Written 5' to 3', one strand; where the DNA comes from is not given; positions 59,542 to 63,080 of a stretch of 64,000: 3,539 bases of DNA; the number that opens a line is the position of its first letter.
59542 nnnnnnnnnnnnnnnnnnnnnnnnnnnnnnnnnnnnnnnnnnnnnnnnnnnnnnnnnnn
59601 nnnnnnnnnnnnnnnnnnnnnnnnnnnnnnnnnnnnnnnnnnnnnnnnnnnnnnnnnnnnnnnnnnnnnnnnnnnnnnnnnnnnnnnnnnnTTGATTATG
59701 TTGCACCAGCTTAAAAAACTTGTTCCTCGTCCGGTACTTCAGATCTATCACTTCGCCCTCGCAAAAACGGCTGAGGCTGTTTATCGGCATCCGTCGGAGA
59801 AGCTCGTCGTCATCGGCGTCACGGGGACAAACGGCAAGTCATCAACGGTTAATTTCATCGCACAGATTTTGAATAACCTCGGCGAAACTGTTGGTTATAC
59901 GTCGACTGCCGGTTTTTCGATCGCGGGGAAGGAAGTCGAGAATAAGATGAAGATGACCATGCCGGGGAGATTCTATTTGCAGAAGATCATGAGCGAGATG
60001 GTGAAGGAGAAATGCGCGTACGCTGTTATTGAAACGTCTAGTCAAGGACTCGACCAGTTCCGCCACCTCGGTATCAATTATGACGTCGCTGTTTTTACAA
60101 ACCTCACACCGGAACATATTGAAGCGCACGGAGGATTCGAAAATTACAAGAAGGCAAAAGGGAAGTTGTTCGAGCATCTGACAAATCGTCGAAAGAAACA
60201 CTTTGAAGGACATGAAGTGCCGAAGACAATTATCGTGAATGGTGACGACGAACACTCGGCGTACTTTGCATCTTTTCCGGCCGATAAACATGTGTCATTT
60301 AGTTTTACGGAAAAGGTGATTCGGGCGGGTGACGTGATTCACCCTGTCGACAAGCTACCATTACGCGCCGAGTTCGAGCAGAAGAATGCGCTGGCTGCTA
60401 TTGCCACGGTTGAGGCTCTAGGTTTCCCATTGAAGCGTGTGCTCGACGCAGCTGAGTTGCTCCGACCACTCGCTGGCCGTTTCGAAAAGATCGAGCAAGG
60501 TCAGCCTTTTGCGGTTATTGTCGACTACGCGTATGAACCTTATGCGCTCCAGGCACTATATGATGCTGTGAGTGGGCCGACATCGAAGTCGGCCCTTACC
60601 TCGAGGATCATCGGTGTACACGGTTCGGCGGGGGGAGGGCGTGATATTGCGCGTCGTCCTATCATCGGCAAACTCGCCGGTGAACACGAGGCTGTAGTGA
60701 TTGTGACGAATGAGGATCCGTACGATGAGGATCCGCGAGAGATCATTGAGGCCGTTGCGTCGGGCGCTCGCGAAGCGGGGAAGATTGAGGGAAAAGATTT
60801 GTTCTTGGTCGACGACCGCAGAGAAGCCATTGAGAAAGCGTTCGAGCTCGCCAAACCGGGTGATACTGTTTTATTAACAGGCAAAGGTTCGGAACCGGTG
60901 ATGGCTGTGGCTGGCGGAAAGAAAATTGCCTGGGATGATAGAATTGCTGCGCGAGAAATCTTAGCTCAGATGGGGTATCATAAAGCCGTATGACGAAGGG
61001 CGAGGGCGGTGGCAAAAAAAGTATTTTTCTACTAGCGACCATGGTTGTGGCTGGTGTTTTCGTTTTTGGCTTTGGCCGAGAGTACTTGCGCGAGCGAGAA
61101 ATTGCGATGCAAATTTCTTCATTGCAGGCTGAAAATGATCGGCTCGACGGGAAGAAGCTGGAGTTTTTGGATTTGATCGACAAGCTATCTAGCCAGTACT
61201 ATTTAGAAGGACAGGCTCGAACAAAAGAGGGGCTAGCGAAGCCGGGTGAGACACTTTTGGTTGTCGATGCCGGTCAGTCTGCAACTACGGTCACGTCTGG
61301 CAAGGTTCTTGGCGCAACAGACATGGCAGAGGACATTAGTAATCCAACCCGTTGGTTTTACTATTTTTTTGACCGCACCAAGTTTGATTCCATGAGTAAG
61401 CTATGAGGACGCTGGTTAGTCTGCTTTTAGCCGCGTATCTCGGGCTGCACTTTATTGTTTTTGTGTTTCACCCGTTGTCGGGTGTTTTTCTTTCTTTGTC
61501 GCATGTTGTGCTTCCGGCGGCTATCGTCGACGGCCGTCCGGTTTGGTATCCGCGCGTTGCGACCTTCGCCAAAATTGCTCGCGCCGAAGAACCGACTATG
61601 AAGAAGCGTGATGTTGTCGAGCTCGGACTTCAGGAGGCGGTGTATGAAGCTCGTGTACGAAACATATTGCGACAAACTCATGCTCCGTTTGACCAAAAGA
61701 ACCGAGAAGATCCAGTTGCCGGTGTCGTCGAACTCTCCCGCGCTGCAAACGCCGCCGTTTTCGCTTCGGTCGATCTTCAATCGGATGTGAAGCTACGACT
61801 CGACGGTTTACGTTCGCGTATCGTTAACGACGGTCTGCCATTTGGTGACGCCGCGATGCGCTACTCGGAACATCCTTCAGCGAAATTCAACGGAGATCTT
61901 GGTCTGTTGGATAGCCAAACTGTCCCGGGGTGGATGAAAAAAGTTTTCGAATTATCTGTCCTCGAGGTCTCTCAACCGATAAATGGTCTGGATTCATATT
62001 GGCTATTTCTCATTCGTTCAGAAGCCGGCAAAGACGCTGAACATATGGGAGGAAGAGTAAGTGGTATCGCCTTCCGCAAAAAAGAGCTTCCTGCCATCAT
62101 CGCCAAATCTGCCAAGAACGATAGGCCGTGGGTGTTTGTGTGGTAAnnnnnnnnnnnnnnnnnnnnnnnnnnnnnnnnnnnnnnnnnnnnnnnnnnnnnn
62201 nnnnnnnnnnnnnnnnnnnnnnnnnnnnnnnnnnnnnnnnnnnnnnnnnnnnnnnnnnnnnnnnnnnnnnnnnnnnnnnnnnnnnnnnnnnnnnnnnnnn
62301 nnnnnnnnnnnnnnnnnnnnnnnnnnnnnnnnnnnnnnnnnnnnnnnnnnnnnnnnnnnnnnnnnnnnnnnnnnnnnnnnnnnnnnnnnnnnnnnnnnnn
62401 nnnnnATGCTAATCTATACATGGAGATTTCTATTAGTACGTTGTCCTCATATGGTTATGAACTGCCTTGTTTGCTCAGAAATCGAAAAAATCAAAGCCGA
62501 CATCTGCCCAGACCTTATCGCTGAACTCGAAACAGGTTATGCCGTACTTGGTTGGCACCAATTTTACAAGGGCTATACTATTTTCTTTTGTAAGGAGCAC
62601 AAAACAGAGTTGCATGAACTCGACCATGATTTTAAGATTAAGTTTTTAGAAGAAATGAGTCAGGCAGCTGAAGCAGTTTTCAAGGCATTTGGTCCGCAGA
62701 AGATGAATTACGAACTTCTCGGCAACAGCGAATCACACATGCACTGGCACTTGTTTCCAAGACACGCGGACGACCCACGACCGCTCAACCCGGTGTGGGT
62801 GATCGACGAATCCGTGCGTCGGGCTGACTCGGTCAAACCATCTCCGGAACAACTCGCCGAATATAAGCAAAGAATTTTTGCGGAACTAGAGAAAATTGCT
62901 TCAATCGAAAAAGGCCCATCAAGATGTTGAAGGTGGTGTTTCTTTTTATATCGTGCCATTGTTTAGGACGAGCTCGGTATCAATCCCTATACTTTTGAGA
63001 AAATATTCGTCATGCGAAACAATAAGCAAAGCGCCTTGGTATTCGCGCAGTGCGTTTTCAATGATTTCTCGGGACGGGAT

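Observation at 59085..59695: PIN-domain (VapC-like) toxin module inserted between murD and murE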

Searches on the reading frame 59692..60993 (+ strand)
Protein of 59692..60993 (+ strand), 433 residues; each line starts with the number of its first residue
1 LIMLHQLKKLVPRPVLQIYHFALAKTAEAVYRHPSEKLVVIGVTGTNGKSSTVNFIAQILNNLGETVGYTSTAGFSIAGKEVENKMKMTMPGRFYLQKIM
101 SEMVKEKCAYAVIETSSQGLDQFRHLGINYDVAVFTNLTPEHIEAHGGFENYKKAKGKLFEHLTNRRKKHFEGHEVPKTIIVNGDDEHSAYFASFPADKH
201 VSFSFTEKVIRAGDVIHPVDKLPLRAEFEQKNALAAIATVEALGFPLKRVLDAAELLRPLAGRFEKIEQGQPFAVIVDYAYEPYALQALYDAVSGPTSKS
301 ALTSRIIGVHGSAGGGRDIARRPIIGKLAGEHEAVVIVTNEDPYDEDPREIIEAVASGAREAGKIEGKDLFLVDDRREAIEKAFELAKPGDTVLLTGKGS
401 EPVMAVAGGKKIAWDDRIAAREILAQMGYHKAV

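Call 3: search_protein_families(library=pfam, proteins=[window:59692-60993:+], max_evalue=0.1)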
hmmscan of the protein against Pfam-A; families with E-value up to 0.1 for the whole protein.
window:59692-60993:+ (433 aa): 2 families
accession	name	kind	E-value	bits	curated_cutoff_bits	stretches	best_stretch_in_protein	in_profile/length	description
PF08245.18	Mur_ligase_M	-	5.3e-35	121.6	24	1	43-239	1-199/200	Mur ligase middle domain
PF02875.26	Mur_ligase_C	-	6.5e-22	79.2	28.4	1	262-399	1-127/127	Mur ligase, glutamate ligase domain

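Call 4: search_protein_families(library=ncbifam, proteins=[window:59692-60993:+], max_evalue=0.1)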
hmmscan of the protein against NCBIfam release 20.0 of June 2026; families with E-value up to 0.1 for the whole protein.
window:59692-60993:+ (433 aa): 26 families (the best 25 are shown)
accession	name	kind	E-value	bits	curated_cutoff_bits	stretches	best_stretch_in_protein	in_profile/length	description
TIGR01085.1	murE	subfamily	2.9e-95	319.9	257.3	1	20-424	67-471/472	UDP-N-acetylmuramyl-tripeptide synthetase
NF001126.0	PRK00139.1-4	equivalog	4.7e-87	292.6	373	1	22-426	88-484/486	UDP-N-acetylmuramoyl-L-alanyl-D-glutamate--2,6-diaminopimelate ligase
NF001124.0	PRK00139.1-2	equivalog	1.9e-81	274.3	476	1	21-427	94-495/500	UDP-N-acetylmuramoyl-L-alanyl-D-glutamate--2,6-diaminopimelate ligase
NF008896.0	PRK11929.1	equivalog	1.4e-79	268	1023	1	22-426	96-501/965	bifunctional UDP-N-acetylmuramoyl-L-alanyl-D-glutamate--2,6-diaminopimelate ligase MurE/UDP-N-acetylmuramoyl-tripeptide--D-alanyl-D-alanine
NF001123.0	PRK00139.1-1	equivalog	1.3e-67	228.6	586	1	21-426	90-491/493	UDP-N-acetylmuramoyl-L-alanyl-D-glutamate--2,6-diaminopimelate ligase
NF010628.0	PRK14022.1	equivalog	2.9e-62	211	536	1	25-411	98-468/483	UDP-N-acetylmuramoyl-L-alanyl-D-glutamate--L-lysine ligase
NF001130.0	PRK00139.2-4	equivalog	1.2e-43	149.7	715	1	22-423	93-510/516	UDP-N-acetylmuramoyl-L-alanyl-D-glutamate--2,6-diaminopimelate ligase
NF001129.0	PRK00139.2-3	equivalog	4.7e-39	134.2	762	1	21-405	101-496/517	UDP-N-acetylmuramoyl-L-alanyl-D-glutamate--2,6-diaminopimelate ligase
NF001127.0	PRK00139.2-1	equivalog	1.5e-30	106.4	997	2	22-160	93-235/520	UDP-N-acetylmuramoyl-L-alanyl-D-glutamate--2,6-diaminopimelate ligase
TIGR02068.2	cya_phycin_syn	equivalog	2e-30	105.5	850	2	225-405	680-856/862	cyanophycin synthetase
NF001131.0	PRK00139.2-5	equivalog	6.2e-30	104.4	1000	1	21-416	92-475/483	UDP-N-acetylmuramoyl-L-alanyl-D-glutamate--2,6-diaminopimelate ligase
NF010623.0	PRK14016.1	subfamily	1.9e-25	89.2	877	1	36-403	478-856/871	cyanophycin synthetase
TIGR01087.1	murD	equivalog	2e-24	86.5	211.95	2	101-271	145-315/441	UDP-N-acetylmuramoyl-L-alanine--D-glutamate ligase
NF053648.1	pMurE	equivalog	4.8e-20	71.7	600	1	20-403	84-457/464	pseudomurein biosynthesis peptide ligase pMurE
TIGR01143.1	murF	subfamily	1.6e-17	63.6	288.6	1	22-299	60-324/418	UDP-N-acetylmuramoyl-tripeptide--D-alanyl-D-alanine ligase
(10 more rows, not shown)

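Call 27: find_related_loci(query=window:59698-60990:+, collection=genome_contigs, flank=3500)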
Query window:59698-60990:+ (431 aa) in genome_contigs; peptide patterns used: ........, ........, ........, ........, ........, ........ (x = any residue, [..] = any of these).
600 stretches matched a pattern (row limit reached: there are more); 507 encode a relative of the query (tblastn E <= 1e-3); the best 80 are kept; 80 distinct loci.
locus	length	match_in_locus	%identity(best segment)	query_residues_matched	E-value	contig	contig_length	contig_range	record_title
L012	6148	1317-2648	63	1-428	0e+0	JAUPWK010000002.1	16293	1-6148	MAG: Patescibacteria group bacterium isolate erpe_2018_sw_45hr_WHONDRS-SW48-000100_B_bin.48 scaffold_6061, whole genome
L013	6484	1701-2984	63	1-422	3e-176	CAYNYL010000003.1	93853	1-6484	MAG TPA_asm: uncultured Gammaproteobacteria bacterium isolate SRP300315_co1_29 genome assembly, contig: NODE_116_length_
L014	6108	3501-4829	62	1-427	1e-172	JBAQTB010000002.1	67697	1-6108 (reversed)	MAG: Patescibacteria group bacterium isolate MFD03292_ilm_asm_bin19 k127_16319, whole genome shotgun sequence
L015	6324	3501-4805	62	1-427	4e-171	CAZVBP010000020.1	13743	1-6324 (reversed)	MAG TPA_asm: uncultured Gammaproteobacteria bacterium isolate SRP278252_co2_354 genome assembly, contig: NODE_9338_lengt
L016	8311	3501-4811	60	1-427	6e-167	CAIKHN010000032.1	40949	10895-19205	Candidatus Uhrbacteria bacterium isolate LJ-3-15m_bin-0684 genome assembly, contig: bin-0684:32/40, whole genome shotgun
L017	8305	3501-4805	58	1-425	4e-165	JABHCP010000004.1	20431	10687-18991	MAG: Candidatus Uhrbacteria bacterium isolate SI037_bin110 k141_2817376, whole genome shotgun sequence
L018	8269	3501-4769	60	1-415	2e-159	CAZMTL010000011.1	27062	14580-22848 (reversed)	MAG TPA_asm: uncultured Gammaproteobacteria bacterium isolate SRP329715_co2_384 genome assembly, contig: NODE_3620_lengt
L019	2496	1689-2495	85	1-269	9e-167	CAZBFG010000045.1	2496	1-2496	MAG TPA_asm: uncultured Bdellovibrionales bacterium isolate ERP113451_co1_34 genome assembly, contig: NODE_72913_length_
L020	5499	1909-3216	58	1-428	6e-156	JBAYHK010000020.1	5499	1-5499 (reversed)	MAG: Patescibacteria group bacterium isolate SO_2016_GW1_148 scaffold28631_OW334_2016, whole genome shotgun sequence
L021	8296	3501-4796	55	1-427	2e-152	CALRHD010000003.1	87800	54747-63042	MAG: Candidatus Uhrbacteria bacterium isolate MaH-04nov19-192 genome assembly, contig: MaH-04nov19-C385, whole genome sh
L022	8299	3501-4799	55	5-422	6e-151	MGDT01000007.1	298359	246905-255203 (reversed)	MAG: Candidatus Uhrbacteria bacterium RIFCSPHIGHO2_01_FULL_63_20 rifcsphigho2_01_scaffold_760, whole genome shotgun sequ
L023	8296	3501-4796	52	5-422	7e-141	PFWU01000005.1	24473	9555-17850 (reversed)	MAG: Candidatus Uhrbacteria bacterium CG_4_9_14_3_um_filter_50_9 CG_4_9_14_3_um_filter_150_scaffold_1534_c, whole genome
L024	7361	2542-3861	54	5-425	2e-139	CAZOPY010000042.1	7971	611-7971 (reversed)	MAG TPA_asm: uncultured Gammaproteobacteria bacterium isolate SRP193066_co2_426 genome assembly, contig: NODE_4670_lengt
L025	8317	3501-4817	53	1-422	3e-139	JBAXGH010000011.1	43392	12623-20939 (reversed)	MAG: bacterium isolate ELA292 MAG292_11, whole genome shotgun sequence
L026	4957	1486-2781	50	5-419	1e-140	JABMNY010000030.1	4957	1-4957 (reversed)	MAG: Candidatus Uhrbacteria bacterium isolate bin.153 k141_2753856, whole genome shotgun sequence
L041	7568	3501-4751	49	5-420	2e-129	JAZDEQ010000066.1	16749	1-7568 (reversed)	MAG: Candidatus Uhrbacteria bacterium isolate MEGAHIT-group-0.159 k141_19891621, whole genome shotgun sequence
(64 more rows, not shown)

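Call 44: search_protein_families(library=pfam, proteins=[L019:174-914:+, L019:987-1379:+, L019:1379-1675:+, L018:195-1187:+, L018:1377-2030:+, L018:2060-2551:+, L018:2720-3442:+, L041:2272-2679:+], max_evalue=0.01)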
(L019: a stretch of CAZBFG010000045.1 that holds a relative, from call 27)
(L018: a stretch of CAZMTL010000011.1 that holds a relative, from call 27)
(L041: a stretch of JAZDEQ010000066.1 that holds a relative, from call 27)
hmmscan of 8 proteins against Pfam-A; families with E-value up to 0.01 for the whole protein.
L019:174-914:+ (247 aa): 0 families

L019:987-1379:+ (131 aa): 2 families
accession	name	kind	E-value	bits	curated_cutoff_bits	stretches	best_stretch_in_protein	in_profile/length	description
PF08780.16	NTase_sub_bind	-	1.7e-33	115.7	31.8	1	5-125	3-125/126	Nucleotidyltransferase substrate binding protein like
PF01934.22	HepT-like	-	0.0062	16.7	23.5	1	11-110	4-106/120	Ribonuclease HepT-like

L019:1379-1675:+ (99 aa): 4 families
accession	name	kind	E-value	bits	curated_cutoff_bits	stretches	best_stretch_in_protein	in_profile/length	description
PF01909.29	NTP_transf_2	-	7e-10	39.6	21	1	10-88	2-84/93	Nucleotidyltransferase domain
PF18765.7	Polbeta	-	8.7e-10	39.1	26.9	1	14-90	5-80/93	Polymerase beta, Nucleotidyltransferase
PF22600.2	MTPAP-like_central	-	6.7e-06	26.7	27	1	6-53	23-68/139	Poly(A) RNA polymerase, mitochondrial-like, central palm domain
PF10620.15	MdcG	-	0.0033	17.7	26.5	1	26-76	32-85/121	Phosphoribosyl-dephospho-CoA transferase MdcG C-terminal domain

L018:195-1187:+ (331 aa): 1 family
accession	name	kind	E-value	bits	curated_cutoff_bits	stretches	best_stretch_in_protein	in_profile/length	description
PF02661.23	Fic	-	2.9e-07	31.7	24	1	87-163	28-89/93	Fic/DOC family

L018:1377-2030:+ (218 aa): 1 family
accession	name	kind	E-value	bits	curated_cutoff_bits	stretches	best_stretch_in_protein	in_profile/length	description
PF02698.23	DUF218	-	6.9e-17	62.1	27.6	1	26-143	1-104/133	DUF218 domain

L018:2060-2551:+ (164 aa): 0 families

L018:2720-3442:+ (241 aa): 8 families
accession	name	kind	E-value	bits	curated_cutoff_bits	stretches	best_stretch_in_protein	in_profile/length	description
PF13489.12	Methyltransf_23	-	2.5e-14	53.8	27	1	47-149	20-120/164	Methyltransferase domain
PF08241.18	Methyltransf_11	-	2e-10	41.6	21.2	1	54-145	1-95/95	Methyltransferase domain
PF08242.18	Methyltransf_12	-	6.7e-10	40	30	1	54-143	1-98/98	Methyltransferase domain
PF13649.12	Methyltransf_25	-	6.3e-09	36.8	27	1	53-141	1-97/97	Methyltransferase domain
PF13847.12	Methyltransf_31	-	8.1e-06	26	27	1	49-149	3-113/145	Methyltransferase domain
PF05891.18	Methyltransf_PK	-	0.00076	19.5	27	1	46-145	52-159/218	AdoMet dependent proline di-methyltransferase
PF02353.26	CMAS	-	0.0026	17.6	27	1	23-146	36-165/273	Mycolic acid cyclopropane synthetase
PF08003.17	Methyltransf_9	-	0.005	16.3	23.8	1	35-151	101-227/315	Protein of unknown function (DUF1698)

L041:2272-2679:+ (136 aa): 0 families

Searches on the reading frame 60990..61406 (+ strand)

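Call 3: search_protein_families(library=pfam, proteins=[window:60990-61406:+], max_evalue=0.1)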
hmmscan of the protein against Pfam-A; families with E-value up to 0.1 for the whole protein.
window:60990-61406:+ (138 aa): 2 families
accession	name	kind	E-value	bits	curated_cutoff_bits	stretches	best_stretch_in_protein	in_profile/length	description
PF04977.20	DivIC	-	9e-09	35.5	28.9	1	19-89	3-74/80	Septum formation initiator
PF03689.21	Nepo_coat_N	-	0.019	15.4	27.3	0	92-124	4-36/91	Nepovirus coat protein, N-terminal domain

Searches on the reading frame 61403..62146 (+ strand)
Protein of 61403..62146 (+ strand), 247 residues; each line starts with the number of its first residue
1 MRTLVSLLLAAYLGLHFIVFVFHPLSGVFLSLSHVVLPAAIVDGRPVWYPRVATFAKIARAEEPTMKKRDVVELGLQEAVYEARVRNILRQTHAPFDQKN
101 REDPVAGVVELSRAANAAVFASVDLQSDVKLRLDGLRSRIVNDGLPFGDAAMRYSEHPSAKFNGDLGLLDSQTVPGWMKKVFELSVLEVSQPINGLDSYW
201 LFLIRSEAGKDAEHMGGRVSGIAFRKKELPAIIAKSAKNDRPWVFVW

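Call 3: search_protein_families(library=pfam, proteins=[window:61403-62146:+], max_evalue=0.1)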
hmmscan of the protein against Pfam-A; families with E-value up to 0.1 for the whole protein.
window:61403-62146:+ (247 aa): 2 families
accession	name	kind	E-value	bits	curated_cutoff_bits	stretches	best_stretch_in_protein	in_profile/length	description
PF00639.27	Rotamase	-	6e-06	27.6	21.7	1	126-195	15-86/97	PPIC-type PPIASE domain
PF13616.12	Rotamase_3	-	8.2e-06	26.8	22.5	1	130-195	37-103/116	PPIC-type PPIASE domain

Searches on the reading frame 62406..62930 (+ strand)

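Call 3: search_protein_families(library=pfam, proteins=[window:62406-62930:+], max_evalue=0.1)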
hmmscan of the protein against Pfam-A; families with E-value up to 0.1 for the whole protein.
window:62406-62930:+ (174 aa): 2 families
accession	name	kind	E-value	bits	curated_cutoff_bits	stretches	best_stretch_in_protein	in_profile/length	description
PF01230.28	HIT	-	7.7e-07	30.1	21.5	1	37-121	8-97/98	HIT domain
PF04677.20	CwfJ_C_1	-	0.0088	16.3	21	1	15-118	9-108/122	Protein similar to CwfJ C-terminus 1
